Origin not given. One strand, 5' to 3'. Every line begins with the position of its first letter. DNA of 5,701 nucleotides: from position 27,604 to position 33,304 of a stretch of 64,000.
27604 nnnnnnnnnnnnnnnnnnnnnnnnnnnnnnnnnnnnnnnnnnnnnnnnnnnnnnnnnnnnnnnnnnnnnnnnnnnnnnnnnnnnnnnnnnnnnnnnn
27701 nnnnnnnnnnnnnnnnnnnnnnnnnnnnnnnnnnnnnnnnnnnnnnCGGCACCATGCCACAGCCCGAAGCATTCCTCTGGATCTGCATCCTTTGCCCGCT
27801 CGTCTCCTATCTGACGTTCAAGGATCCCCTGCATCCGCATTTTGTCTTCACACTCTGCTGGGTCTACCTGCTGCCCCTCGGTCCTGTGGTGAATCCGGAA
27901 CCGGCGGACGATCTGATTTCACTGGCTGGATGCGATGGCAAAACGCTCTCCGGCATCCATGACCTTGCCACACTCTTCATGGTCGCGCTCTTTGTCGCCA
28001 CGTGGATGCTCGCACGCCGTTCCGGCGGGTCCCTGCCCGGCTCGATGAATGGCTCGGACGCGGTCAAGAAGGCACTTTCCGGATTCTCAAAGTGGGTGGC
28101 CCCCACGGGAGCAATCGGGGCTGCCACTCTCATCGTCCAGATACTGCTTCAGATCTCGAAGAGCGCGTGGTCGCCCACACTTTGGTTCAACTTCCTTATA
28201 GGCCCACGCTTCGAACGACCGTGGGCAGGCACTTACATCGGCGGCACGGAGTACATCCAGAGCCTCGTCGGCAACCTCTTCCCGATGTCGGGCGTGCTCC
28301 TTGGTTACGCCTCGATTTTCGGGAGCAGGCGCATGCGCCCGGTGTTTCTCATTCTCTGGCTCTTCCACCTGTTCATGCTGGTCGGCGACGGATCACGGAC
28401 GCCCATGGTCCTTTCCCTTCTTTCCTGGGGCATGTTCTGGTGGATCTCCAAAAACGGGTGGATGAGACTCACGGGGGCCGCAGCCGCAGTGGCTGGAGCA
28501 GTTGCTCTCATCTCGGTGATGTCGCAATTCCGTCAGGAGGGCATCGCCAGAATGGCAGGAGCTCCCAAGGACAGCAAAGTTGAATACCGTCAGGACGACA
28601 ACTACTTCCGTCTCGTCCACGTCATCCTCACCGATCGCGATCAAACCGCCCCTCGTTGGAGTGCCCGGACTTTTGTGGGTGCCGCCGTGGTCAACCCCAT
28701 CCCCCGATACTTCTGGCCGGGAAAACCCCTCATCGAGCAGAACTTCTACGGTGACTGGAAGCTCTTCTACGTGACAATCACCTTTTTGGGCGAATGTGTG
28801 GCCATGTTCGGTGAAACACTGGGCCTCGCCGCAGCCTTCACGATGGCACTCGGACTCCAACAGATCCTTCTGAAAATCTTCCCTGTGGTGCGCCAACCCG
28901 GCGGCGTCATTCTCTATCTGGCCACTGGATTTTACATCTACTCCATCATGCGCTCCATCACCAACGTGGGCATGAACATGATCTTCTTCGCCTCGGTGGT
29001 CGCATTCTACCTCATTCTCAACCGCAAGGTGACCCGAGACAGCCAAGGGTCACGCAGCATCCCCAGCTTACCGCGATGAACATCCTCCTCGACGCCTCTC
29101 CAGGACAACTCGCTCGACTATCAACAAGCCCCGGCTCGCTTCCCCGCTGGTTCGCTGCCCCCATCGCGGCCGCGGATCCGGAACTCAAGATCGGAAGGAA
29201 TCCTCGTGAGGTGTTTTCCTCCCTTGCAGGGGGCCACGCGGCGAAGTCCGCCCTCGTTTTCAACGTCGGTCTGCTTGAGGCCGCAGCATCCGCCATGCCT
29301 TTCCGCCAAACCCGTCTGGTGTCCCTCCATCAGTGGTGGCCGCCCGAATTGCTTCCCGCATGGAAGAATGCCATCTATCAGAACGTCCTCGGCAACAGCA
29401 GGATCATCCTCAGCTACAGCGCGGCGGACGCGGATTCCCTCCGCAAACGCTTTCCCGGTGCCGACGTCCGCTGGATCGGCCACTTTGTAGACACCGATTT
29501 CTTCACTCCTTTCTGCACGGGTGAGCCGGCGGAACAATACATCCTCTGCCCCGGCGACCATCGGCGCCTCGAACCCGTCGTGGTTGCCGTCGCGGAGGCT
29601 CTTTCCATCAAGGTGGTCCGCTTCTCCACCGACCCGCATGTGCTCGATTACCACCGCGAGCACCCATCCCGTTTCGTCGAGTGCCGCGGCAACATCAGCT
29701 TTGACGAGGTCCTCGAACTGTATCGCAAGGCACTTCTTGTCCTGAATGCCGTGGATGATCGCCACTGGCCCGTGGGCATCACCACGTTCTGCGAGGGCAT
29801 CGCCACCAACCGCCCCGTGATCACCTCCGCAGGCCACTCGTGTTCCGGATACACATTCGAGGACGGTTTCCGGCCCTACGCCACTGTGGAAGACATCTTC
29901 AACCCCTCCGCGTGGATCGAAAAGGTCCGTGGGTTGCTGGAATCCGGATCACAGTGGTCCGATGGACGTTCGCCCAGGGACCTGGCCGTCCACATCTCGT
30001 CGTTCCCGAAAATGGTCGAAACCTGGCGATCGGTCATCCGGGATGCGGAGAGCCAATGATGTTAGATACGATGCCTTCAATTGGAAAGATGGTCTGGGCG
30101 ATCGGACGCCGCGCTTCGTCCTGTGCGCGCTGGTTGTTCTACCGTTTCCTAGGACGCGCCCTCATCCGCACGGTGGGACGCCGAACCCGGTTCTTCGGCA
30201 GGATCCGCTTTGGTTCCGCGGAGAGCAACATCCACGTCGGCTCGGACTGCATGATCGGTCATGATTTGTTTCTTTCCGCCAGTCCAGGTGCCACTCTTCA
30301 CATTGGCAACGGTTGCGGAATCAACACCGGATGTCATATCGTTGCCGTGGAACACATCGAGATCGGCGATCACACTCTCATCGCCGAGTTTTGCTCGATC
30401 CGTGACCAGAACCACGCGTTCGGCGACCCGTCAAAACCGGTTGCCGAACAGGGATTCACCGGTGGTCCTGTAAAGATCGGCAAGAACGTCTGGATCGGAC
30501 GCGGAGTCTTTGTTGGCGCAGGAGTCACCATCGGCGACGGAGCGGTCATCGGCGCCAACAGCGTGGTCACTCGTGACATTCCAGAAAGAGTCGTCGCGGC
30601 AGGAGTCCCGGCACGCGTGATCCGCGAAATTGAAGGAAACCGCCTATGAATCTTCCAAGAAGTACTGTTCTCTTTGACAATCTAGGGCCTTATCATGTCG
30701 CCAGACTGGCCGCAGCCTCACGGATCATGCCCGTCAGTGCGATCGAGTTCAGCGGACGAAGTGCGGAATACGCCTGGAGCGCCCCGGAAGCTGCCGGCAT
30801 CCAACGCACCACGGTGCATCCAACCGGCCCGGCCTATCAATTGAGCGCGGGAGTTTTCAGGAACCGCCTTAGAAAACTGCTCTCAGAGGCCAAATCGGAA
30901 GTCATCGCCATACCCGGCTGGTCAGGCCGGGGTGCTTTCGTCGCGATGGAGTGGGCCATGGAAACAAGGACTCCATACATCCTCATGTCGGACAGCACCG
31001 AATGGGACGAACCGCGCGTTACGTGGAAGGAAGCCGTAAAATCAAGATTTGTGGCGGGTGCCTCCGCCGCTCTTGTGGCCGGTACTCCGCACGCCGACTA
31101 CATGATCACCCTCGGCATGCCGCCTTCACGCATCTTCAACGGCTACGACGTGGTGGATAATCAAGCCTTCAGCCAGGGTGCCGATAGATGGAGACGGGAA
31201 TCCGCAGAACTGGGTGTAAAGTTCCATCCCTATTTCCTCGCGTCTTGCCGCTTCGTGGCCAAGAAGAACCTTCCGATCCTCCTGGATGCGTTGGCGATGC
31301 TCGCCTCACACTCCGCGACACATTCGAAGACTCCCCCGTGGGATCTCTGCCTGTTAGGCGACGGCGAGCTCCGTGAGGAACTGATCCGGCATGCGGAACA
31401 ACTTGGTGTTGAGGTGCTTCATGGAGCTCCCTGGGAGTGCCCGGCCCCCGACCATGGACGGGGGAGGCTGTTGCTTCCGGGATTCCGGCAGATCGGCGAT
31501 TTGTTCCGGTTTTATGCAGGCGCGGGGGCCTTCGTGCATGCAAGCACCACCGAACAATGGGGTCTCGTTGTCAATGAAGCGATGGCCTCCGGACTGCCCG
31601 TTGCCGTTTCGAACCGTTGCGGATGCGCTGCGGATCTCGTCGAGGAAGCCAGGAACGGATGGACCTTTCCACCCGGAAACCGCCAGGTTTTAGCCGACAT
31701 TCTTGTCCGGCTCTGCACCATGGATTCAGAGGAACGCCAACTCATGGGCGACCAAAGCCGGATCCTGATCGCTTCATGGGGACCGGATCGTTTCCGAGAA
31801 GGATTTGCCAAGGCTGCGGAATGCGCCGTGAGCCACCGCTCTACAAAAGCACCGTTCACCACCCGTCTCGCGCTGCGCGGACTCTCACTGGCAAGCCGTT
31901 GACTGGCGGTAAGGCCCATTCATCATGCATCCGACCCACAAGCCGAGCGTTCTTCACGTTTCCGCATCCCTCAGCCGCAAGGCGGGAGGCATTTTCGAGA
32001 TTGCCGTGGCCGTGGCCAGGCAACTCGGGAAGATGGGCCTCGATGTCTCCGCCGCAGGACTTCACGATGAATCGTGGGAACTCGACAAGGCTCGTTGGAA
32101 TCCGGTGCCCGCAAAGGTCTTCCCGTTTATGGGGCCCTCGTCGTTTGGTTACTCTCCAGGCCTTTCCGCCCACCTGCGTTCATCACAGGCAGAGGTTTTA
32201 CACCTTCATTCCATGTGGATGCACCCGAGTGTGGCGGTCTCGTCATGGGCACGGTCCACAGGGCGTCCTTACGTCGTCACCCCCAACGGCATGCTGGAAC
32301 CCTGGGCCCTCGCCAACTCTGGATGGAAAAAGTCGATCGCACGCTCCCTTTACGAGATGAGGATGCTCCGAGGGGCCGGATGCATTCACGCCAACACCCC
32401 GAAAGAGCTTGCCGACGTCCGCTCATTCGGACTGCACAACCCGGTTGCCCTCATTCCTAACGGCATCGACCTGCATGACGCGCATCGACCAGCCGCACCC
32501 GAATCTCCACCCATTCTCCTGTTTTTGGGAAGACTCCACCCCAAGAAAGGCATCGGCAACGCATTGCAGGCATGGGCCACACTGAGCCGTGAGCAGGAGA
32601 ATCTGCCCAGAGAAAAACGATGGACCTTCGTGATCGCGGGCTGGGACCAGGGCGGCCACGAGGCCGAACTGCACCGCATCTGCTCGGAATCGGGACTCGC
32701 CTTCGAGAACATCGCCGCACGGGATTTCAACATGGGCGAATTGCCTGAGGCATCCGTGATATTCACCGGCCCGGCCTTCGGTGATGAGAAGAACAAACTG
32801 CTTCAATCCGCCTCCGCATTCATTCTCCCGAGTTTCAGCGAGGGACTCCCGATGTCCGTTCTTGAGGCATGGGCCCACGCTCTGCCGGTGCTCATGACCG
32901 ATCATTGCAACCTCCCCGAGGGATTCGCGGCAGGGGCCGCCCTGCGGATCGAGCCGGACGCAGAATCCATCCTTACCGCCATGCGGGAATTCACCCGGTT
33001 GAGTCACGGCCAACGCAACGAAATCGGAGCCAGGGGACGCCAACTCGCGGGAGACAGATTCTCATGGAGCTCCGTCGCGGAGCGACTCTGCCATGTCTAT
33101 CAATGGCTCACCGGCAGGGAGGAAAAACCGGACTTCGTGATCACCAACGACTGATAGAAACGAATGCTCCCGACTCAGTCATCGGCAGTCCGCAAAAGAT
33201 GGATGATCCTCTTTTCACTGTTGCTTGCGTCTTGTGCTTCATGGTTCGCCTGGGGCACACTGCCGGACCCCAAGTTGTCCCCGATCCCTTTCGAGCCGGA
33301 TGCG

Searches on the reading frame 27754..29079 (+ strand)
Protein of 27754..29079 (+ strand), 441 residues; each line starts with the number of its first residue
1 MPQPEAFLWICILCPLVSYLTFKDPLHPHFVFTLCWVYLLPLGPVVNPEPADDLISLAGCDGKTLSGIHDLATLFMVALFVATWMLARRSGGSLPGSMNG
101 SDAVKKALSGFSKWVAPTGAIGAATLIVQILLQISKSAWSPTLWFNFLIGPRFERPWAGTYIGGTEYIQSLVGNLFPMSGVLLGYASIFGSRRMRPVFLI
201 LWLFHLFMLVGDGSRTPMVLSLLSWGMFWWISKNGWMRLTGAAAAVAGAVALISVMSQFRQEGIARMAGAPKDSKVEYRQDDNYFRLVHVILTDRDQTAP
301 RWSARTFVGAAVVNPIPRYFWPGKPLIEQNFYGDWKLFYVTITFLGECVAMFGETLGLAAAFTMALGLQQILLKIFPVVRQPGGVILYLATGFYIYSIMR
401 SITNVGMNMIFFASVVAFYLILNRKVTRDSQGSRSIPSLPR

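Call 82: search_protein_families(library=pfam, proteins=[window:27754-29079:+], max_evalue=0.00001)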
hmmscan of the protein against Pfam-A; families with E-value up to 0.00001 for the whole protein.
window:27754-29079:+ (441 aa): 0 families

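Call 101: search_protein_families(library=pfam, proteins=[window:27754-29079:+], max_evalue=0.01)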
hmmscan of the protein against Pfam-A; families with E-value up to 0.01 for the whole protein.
window:27754-29079:+ (441 aa): 2 families
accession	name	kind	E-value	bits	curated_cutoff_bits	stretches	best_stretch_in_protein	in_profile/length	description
PF14296.11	O-ag_pol_Wzy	-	0.0011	18.2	26.6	1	167-261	177-274/468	O-antigen polysaccharide polymerase Wzy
PF04932.20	Wzy_C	-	0.0022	18.3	31.7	1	204-281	5-60/149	O-Antigen ligase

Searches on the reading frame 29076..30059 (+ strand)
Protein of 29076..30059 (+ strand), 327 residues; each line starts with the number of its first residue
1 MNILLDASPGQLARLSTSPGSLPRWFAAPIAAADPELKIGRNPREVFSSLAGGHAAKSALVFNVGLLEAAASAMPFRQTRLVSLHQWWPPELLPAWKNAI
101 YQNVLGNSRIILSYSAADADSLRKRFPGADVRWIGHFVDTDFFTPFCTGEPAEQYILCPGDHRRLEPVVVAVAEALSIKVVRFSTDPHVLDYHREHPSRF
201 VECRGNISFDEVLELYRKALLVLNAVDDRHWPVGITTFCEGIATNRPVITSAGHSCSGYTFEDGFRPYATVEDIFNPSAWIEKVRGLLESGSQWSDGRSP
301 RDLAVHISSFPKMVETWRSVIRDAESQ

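Call 82: search_protein_families(library=pfam, proteins=[window:29076-30059:+], max_evalue=0.00001)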
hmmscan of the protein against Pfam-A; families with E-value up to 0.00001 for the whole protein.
window:29076-30059:+ (327 aa): 0 families

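Call 101: search_protein_families(library=pfam, proteins=[window:29076-30059:+], max_evalue=0.01)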
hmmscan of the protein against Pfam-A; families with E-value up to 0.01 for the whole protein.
window:29076-30059:+ (327 aa): 1 family
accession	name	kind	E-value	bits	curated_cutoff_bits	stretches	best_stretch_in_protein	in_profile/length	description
PF13439.12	Glyco_transf_4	-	0.0015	19.1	28.5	1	76-141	95-169/170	Glycosyltransferase Family 4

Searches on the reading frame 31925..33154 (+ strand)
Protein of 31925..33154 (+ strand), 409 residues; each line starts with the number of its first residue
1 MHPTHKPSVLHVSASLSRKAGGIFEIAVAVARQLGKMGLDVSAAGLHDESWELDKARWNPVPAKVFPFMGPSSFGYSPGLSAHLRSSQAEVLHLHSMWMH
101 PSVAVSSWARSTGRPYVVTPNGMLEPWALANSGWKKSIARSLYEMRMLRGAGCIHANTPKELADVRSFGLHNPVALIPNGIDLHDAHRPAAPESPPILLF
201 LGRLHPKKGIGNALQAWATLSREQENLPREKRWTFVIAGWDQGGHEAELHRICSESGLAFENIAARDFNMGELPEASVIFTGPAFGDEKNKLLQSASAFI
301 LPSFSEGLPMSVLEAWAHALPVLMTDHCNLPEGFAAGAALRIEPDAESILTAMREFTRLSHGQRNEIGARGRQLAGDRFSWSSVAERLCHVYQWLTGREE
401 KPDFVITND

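Call 82: search_protein_families(library=pfam, proteins=[window:31925-33154:+], max_evalue=0.00001)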
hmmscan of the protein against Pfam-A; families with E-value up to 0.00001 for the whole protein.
window:31925-33154:+ (409 aa): 5 families
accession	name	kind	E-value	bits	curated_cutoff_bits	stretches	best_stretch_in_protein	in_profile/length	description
PF13579.12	Glyco_trans_4_4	-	9.1e-22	78.5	29.7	1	21-180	1-158/158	Glycosyl transferase 4-like domain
PF00534.26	Glycos_transf_1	-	1.4e-21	77.3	26.4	2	275-373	72-171/172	Glycosyl transferases group 1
PF13692.12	Glyco_trans_1_4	-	3.1e-20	73.3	27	1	196-355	2-138/142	Glycosyl transferases group 1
PF13439.12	Glyco_transf_4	-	7.2e-19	68.9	28.5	1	21-183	2-168/170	Glycosyltransferase Family 4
PF20706.3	GT4-conflict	-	2.2e-10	40.5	26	1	169-329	170-315/385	Family 4 Glycosyltransferase in conflict systems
